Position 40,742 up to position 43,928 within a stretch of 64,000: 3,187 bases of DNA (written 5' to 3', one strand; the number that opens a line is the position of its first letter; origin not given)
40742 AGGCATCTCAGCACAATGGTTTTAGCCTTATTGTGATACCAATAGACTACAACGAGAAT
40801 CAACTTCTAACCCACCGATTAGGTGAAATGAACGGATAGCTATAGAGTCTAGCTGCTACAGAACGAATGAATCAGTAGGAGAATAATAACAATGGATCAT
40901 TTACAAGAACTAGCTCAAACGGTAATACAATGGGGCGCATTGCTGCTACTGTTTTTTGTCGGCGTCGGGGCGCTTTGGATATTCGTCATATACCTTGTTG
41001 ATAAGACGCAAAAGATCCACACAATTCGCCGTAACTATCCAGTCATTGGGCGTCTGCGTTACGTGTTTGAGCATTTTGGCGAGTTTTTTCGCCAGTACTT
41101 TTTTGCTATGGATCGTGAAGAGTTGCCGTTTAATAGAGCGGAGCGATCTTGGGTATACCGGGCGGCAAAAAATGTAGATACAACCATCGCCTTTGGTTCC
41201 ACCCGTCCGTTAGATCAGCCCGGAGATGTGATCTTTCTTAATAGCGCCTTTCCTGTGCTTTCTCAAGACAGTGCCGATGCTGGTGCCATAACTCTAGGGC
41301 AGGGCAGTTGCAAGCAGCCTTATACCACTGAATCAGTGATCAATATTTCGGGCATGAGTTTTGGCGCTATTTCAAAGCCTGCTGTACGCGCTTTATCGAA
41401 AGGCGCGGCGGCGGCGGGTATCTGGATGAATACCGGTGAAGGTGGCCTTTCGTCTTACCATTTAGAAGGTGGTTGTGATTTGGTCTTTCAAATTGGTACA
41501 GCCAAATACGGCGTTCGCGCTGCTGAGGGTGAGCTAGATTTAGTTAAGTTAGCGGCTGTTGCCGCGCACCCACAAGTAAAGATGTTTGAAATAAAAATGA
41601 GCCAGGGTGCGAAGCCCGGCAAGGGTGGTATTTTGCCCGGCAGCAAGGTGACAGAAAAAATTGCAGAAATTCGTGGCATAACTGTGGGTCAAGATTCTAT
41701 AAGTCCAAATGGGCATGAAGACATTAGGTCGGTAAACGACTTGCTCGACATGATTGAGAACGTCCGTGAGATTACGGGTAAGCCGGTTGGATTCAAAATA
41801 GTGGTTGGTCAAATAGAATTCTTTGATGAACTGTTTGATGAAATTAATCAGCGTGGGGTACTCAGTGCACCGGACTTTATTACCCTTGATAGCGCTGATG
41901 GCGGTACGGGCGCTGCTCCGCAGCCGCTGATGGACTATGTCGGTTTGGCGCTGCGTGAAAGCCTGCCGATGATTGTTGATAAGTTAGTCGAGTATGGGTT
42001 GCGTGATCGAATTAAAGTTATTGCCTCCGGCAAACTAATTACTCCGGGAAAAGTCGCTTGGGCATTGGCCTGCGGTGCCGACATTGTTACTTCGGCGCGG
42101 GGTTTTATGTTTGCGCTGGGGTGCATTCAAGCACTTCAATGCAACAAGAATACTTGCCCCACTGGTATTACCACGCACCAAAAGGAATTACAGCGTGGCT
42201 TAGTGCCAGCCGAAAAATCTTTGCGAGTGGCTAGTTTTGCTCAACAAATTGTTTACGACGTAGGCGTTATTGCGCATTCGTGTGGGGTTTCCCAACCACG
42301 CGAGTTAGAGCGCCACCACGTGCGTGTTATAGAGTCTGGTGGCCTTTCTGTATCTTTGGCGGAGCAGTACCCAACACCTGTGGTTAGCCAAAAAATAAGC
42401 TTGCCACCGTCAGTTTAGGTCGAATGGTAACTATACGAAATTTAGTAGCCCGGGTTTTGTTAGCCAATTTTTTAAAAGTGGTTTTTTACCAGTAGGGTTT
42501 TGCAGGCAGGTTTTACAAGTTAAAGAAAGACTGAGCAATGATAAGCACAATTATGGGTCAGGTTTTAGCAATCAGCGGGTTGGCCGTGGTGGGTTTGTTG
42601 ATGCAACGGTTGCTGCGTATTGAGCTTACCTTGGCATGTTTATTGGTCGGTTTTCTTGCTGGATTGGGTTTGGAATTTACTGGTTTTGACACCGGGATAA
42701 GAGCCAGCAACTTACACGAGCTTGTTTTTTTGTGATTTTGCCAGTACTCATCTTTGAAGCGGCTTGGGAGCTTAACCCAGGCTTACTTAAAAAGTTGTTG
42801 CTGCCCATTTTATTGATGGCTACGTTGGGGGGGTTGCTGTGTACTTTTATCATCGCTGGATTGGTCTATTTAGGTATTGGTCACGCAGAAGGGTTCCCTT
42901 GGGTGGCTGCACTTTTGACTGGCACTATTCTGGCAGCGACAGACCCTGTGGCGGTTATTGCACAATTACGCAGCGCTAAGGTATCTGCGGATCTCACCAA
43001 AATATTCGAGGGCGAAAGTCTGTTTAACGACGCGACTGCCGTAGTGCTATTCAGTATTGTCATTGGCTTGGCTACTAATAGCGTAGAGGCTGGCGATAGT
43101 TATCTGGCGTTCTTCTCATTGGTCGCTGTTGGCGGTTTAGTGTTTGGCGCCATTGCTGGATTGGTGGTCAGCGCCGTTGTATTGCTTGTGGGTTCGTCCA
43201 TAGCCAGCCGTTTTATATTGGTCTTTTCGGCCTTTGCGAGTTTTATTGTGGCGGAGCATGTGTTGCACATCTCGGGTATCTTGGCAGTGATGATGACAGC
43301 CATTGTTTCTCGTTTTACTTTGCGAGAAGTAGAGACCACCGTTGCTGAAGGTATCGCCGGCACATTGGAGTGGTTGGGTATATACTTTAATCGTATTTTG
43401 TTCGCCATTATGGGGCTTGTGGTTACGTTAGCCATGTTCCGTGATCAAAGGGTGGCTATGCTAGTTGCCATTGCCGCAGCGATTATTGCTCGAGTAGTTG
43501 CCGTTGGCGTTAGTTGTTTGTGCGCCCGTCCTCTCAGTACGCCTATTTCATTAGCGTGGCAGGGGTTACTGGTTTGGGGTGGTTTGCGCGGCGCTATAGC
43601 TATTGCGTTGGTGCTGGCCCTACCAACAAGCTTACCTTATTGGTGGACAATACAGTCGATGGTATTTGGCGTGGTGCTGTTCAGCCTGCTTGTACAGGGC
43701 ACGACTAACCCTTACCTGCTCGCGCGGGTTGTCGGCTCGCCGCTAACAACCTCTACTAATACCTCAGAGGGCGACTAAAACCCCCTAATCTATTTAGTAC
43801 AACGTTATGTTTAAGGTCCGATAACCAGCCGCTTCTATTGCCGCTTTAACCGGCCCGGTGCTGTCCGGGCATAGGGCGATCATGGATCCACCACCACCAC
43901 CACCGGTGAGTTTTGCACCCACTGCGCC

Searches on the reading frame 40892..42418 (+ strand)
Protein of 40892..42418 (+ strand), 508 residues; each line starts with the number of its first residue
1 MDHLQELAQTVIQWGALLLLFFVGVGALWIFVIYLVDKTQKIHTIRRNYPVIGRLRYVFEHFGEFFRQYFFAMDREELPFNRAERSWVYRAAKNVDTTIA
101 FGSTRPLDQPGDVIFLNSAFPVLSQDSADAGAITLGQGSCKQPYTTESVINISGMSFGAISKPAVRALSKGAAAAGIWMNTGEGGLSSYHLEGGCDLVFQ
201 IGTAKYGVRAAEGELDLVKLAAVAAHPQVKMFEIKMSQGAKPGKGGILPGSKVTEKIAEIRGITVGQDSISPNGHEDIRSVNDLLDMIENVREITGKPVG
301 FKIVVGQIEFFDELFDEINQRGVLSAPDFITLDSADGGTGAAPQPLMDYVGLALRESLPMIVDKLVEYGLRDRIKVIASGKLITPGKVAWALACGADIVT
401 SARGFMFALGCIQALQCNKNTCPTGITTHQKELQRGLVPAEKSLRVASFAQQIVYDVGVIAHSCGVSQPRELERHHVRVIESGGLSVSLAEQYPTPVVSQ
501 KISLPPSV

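Call 38: search_protein_families(library=pfam, proteins=[window:40892-42418:+], max_evalue=0.00001)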
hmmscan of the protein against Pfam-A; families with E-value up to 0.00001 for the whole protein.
window:40892-42418:+ (508 aa): 1 family
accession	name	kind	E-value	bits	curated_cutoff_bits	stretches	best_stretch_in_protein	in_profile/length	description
PF01645.23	Glu_synthase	-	3.7e-84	283.5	20.4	1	135-465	54-367/369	Conserved region in glutamate synthase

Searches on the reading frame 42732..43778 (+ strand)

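Call 36: search_protein_families(library=pfam, proteins=[window:42732-43778:+], max_evalue=0.00001)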
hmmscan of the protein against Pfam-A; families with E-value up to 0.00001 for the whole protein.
window:42732-43778:+ (348 aa): 1 family
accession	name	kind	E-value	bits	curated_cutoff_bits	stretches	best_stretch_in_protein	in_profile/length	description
PF00999.27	Na_H_Exchanger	-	1.9e-43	149.2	26.2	1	3-330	51-373/375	Sodium/hydrogen exchanger, transmembrane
